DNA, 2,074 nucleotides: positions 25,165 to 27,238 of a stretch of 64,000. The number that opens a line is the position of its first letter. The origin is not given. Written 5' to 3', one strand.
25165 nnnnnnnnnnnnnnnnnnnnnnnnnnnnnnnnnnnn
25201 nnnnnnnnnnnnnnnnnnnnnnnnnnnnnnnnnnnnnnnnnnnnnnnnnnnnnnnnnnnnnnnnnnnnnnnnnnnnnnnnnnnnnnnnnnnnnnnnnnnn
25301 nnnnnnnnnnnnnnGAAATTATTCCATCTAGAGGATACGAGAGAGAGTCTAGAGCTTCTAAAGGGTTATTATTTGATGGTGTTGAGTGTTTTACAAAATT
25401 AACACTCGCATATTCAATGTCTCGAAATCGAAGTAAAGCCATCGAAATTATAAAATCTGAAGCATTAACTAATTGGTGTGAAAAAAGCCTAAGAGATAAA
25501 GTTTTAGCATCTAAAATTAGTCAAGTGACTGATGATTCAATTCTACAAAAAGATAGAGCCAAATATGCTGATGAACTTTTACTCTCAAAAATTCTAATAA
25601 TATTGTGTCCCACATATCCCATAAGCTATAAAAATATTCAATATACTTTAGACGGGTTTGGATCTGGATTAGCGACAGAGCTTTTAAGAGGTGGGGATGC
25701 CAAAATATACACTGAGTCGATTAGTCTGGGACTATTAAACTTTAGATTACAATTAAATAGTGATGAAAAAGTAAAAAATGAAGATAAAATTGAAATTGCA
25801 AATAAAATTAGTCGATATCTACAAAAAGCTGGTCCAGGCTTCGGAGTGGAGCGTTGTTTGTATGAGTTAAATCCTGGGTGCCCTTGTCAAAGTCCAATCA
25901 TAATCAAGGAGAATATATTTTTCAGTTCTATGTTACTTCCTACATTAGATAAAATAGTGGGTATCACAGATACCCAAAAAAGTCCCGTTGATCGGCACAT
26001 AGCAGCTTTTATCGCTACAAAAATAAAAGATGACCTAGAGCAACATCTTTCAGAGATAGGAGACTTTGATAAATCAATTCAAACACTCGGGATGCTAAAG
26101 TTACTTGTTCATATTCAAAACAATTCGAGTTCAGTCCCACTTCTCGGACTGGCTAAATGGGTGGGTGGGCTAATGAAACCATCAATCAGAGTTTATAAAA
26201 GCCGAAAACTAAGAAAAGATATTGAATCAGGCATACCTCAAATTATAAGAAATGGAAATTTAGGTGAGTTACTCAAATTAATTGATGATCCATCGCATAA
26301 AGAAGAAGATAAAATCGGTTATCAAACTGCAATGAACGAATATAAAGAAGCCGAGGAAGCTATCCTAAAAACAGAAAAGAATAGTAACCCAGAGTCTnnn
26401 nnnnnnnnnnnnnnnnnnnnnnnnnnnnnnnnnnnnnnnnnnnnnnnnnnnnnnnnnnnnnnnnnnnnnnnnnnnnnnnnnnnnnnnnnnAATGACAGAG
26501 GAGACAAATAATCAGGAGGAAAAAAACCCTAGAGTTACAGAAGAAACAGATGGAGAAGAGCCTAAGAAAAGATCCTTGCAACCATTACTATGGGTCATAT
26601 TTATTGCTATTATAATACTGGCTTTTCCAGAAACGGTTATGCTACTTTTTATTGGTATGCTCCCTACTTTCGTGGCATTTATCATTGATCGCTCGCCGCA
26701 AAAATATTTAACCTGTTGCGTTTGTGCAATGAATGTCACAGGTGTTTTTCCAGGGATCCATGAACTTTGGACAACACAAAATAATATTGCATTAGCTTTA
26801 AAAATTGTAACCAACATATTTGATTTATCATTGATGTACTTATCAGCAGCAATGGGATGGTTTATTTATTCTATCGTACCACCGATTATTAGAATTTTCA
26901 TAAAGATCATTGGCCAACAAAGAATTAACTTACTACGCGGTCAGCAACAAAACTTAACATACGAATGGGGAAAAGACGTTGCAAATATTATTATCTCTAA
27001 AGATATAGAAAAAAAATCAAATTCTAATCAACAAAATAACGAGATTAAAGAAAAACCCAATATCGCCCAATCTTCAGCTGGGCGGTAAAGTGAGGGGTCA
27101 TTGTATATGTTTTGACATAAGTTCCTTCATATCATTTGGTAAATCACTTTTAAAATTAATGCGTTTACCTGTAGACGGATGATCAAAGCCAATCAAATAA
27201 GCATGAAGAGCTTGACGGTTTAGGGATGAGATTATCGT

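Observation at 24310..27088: Tail-anchored pseudokinase translationally coupled to a multi-pass membrane protein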

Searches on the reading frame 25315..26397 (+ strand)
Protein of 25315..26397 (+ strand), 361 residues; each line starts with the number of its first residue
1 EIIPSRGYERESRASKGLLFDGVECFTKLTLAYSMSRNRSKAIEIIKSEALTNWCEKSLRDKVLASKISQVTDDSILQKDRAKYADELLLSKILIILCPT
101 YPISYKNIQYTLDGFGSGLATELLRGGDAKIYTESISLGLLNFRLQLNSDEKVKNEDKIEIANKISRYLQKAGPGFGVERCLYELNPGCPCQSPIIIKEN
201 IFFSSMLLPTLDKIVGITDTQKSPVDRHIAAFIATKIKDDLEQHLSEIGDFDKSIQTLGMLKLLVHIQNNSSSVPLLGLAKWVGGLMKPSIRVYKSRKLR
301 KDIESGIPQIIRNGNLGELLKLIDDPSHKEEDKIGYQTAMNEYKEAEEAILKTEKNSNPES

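Call 46: search_solved_structures(query=A5, max_evalue=10, show_alignments=2)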
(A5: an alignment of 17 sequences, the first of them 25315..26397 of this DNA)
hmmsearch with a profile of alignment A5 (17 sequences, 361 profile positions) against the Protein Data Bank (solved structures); distinct sequences matched with E-value up to 10: 28.
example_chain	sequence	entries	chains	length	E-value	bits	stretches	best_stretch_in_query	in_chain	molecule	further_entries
5mfi_A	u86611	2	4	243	2e-06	30.3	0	305-329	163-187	YIII(Dq.V2)4CqI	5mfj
4d49_A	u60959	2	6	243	2.5e-06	30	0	304-328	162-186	ARMADILLO REPEAT PROTEIN ARM00027 | YIII(Dq.V1)4CPAF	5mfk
5mfb_A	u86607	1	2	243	5.5e-06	28.9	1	304-331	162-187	YIII(Dq)4CqI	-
4d4e_A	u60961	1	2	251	5.9e-06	28.7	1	304-328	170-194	ARMADILLO REPEAT PROTEIN ARM00016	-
5mfm_A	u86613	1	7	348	0.0011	21.3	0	305-328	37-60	YIIIM6AII_GS11_(KR)5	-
5mfm_C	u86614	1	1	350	0.0011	21.3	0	305-328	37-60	Importin subunit alpha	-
6s9l_A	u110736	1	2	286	0.0022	20.3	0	304-327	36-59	KR4KLSF Lock1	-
6sa8_A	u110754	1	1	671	0.0022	20.3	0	305-334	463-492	ring-like DARPin-Armadillo fusion H83_D01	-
5mfd_A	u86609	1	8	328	0.0029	19.9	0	305-328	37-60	YIIIM''6AII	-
5aei_A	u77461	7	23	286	0.0052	19.1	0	305-328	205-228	DESIGNED ARMADILLO REPEAT PROTEIN YIIIM5AII | YIIIM5AII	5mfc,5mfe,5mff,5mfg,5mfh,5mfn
4pls_A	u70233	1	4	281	0.0075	18.5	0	305-328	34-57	Arm00010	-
6s9m_A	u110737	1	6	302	0.008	18.4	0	305-328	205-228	Lock2_KRKRKAKITW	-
6s9n_A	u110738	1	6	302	0.008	18.4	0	305-328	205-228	Lock2_KRKRKAKLSF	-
4plq_A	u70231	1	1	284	0.009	18.3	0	305-328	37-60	Arm00011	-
4v3o_A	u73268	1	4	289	0.01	18.1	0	305-328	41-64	YIII_M5_AII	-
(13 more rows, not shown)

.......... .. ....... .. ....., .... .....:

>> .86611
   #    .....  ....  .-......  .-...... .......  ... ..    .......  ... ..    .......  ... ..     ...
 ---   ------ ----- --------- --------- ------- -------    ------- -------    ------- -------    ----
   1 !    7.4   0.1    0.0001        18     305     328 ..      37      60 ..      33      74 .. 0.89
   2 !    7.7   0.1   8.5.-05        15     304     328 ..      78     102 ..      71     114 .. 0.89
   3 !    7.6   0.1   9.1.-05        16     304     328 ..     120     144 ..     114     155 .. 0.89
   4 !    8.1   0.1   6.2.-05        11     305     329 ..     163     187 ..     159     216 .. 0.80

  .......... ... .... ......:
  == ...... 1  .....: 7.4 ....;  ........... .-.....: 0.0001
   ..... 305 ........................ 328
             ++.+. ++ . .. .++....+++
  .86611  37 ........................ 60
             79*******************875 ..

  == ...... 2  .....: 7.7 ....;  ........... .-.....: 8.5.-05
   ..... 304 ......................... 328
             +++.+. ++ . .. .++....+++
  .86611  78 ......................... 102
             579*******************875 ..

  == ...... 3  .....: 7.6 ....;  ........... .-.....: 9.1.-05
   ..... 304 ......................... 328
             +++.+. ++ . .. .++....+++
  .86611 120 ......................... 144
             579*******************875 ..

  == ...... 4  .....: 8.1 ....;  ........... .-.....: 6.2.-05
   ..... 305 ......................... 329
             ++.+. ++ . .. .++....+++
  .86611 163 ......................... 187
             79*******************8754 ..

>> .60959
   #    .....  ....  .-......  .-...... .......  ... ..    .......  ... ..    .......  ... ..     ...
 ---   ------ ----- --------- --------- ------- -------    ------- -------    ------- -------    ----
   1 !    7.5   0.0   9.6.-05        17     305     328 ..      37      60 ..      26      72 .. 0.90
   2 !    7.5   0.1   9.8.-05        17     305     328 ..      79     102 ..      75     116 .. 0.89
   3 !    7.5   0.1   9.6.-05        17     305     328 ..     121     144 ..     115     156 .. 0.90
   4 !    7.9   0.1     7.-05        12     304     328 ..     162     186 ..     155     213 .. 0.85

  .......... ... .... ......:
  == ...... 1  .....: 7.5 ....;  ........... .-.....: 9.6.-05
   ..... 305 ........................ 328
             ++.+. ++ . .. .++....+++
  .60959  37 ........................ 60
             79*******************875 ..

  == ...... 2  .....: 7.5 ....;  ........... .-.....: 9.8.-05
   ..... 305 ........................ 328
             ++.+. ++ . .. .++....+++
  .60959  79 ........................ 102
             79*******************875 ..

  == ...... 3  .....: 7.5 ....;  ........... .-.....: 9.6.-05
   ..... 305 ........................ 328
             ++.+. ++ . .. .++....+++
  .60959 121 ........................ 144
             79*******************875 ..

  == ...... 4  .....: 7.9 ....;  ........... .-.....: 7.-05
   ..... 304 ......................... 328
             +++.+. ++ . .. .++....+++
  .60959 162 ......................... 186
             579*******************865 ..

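Call 47: search_protein_families(library=pfam, alignment_id=A5, max_evalue=10)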
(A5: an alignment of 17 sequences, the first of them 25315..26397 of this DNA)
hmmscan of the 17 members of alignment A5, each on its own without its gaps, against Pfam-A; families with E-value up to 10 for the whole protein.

A. member 1, window:25315-26397:+ (361 aa): 1 family
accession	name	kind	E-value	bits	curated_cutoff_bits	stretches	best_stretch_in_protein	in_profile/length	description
PF23436.1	RabGap-TBC_2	-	0.14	12.3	27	1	18-89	121-191/214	RabGAP TBC domain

B. families by the number of members that match (of 17 scanned): 5 families
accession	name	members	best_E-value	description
PF19976.4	GAAD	1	0.0036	GTPase-associated adaptor domain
PF14553.12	YqbF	1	0.073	YqbF, hypothetical protein domain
PF11310.13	DUF3113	1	0.078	Protein of unknown function (DUF3113)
PF23436.1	RabGap-TBC_2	1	0.14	RabGAP TBC domain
PF19449.4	DUF5987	1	0.18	Family of unknown function (DUF5987)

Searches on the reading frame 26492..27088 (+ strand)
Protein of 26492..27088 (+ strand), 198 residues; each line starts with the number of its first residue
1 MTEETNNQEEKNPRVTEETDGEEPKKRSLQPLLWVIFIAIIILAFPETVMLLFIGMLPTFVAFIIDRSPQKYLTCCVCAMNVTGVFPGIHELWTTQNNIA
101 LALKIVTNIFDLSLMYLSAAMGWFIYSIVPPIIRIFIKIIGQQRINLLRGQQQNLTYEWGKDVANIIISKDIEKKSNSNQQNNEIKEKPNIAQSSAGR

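Call 3: search_protein_families(library=pfam, proteins=[window:26492-27088:+], max_evalue=10)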
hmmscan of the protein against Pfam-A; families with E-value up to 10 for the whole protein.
window:26492-27088:+ (198 aa): 0 families

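Call 4: search_protein_families(library=ncbifam, proteins=[window:26492-27088:+], max_evalue=10)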
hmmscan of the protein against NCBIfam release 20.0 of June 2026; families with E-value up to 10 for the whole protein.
window:26492-27088:+ (198 aa): 2 families
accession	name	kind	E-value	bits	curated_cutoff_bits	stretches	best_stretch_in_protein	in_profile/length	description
TIGR03927.1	T7SS_EssA_Firm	equivalog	0.062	13.2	32.45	1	10-44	103-138/151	type VII secretion protein EssA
TIGR00361.1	ComEC_Rec2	equivalog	0.58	8.2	190.05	1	29-148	308-417/663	DNA internalization-related competence protein ComEC/Rec2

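Call 9: find_homologous_proteins(query=window:26492-27088:+, max_evalue=0.001)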
Query window:26492-27088:+ (198 aa): 12 proteins with E <= 0.001 among 126 candidates.
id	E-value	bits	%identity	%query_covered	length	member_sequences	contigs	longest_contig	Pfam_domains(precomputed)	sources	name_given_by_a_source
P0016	2.9e-125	433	99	100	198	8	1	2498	-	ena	-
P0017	2.1e-115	401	92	100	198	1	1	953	-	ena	-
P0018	2.0e-96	339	78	99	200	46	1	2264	PF05094.18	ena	-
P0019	1.5e-93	330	76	98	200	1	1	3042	-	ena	-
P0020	2.0e-92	326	75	98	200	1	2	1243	-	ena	-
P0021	6.9e-92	324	75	98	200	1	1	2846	PF05094.18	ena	-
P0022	7.3e-50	187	57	70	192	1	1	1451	-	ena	-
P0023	1.2e-49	186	57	70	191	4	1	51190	-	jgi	jgi:hypothetical protein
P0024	1.8e-48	183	49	83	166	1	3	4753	-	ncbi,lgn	-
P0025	2.8e-47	179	48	78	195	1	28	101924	-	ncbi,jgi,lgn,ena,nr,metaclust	ncbi:MAG: hypothetical protein HON14_07630 [Rhodospirillaceae bacterium]|jgi:hypothetical protein|nr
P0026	5.3e-47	178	49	79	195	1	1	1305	-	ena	-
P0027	4.1e-44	168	47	83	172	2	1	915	-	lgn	-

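Call 48: search_solved_structures(query=A3, max_evalue=10, show_alignments=1)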
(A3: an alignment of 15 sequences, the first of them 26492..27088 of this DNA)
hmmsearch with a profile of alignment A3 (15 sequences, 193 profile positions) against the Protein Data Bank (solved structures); distinct sequences matched with E-value up to 10: 3.
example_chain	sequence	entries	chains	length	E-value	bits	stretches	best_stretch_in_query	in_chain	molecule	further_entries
9t5u_X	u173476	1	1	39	0.67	12.7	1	20-47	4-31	PsbX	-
9qv5_A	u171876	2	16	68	1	12.1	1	125-173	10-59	Archaeal histone A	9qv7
9qv6_A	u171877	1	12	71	1.1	11.9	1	125-173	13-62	Archaeal histone A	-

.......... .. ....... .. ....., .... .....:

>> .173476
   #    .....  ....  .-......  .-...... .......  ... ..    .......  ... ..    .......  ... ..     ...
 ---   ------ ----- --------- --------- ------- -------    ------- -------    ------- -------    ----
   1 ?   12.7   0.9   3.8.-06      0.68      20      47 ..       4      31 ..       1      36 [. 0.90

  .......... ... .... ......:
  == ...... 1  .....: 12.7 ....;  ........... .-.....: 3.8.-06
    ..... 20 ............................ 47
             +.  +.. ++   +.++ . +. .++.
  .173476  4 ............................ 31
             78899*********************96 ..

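Call 49: search_protein_families(library=pfam, alignment_id=A3, max_evalue=10)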
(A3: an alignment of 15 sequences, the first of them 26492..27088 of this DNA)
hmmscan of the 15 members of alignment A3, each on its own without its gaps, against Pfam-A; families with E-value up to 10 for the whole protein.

A. member 1, window:26492-27088:+ (198 aa): 0 families

B. families by the number of members that match (of 15 scanned): 6 families
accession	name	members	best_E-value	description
PF05094.17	LEF-9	3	0.00096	Late expression factor 9 (LEF-9)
PF07946.19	CCDC47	2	0.1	PAT complex subunit CCDC47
PF14029.11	DUF4244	1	0.064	Protein of unknown function (DUF4244)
PF20830.2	Reovirus_bridge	1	0.17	Reovirus turret protein, bridge domain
PF25192.1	DiatomPyrShell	1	0.21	Diatom pyrenoid shell protein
PF09385.16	HisK_N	1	0.21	Histidine kinase N terminal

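Call 69: search_protein_families(library=padloc, proteins=[window:26492-27088:+], max_evalue=0.01)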
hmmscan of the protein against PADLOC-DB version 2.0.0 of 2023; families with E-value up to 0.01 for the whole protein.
window:26492-27088:+ (198 aa): 0 families

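Call 88: find_encoding_contigs(protein=P0025, flank=5000, max_places=4)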
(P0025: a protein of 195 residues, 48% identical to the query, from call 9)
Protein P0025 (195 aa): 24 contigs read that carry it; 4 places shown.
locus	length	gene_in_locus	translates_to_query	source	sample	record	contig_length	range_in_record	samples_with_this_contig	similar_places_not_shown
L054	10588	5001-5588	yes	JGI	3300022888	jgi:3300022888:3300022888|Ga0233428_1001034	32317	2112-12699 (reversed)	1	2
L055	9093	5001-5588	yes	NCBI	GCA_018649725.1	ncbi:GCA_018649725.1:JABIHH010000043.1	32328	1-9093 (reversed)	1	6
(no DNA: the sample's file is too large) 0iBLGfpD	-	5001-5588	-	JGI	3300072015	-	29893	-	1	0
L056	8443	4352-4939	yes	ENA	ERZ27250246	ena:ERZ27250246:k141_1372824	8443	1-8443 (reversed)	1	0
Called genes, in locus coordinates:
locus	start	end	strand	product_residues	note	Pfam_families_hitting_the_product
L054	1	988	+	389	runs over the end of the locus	PF13393:tRNA-synt_His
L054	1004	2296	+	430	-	PF00709:Adenylsucc_synt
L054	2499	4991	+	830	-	-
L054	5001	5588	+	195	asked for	-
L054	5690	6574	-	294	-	PF00140:Sigma70_r1_2, PF04542:Sigma70_r2, PF04539:Sigma70_r3 (faint), PF04545:Sigma70_r4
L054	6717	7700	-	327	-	PF01479:S4, PF00849:PseudoU_synth_2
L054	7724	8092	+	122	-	-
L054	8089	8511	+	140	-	PF01398:JAB (weak), PF14464:Prok-JAB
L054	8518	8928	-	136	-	-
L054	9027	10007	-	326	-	PF13384:HTH_23, PF13518:HTH_28, PF13551:HTH_29 (faint), PF13565:HTH_32, PF00665:rve, PF13683:rve_3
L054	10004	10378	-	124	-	PF01527:HTH_Tnp_1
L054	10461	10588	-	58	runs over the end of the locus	-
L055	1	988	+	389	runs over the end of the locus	PF13393:tRNA-synt_His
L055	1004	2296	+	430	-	PF00709:Adenylsucc_synt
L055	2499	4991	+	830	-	-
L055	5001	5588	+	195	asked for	-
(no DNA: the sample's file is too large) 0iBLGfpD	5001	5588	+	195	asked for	-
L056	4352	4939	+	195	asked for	-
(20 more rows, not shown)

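Call 89: find_encoding_contigs(protein=P0024, flank=5000, max_places=3)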
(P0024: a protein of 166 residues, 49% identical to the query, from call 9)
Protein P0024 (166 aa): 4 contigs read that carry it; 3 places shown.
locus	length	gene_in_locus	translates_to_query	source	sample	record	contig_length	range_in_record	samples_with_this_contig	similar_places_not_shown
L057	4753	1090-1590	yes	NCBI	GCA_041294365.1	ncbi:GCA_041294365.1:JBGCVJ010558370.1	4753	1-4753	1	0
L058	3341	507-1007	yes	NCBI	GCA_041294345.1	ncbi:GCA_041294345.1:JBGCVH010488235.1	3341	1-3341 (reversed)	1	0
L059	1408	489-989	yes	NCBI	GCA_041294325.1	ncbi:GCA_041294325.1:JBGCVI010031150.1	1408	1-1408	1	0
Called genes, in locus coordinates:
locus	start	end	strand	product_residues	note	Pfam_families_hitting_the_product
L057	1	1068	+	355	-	?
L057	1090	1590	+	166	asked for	-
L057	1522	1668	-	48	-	-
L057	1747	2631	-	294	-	PF00140:Sigma70_r1_2, PF04542:Sigma70_r2, PF04539:Sigma70_r3 (faint), PF04545:Sigma70_r4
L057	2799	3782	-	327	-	PF01479:S4, PF00849:PseudoU_synth_2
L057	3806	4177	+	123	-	-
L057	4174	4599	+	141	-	PF01398:JAB (weak), PF14464:Prok-JAB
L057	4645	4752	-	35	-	?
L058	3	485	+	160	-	?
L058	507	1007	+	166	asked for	-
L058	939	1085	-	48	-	-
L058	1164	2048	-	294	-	PF00140:Sigma70_r1_2, PF04542:Sigma70_r2, PF04539:Sigma70_r3 (faint), PF04545:Sigma70_r4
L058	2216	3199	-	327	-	PF01479:S4, PF00849:PseudoU_synth_2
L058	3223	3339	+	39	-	?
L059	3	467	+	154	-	?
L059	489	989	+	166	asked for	-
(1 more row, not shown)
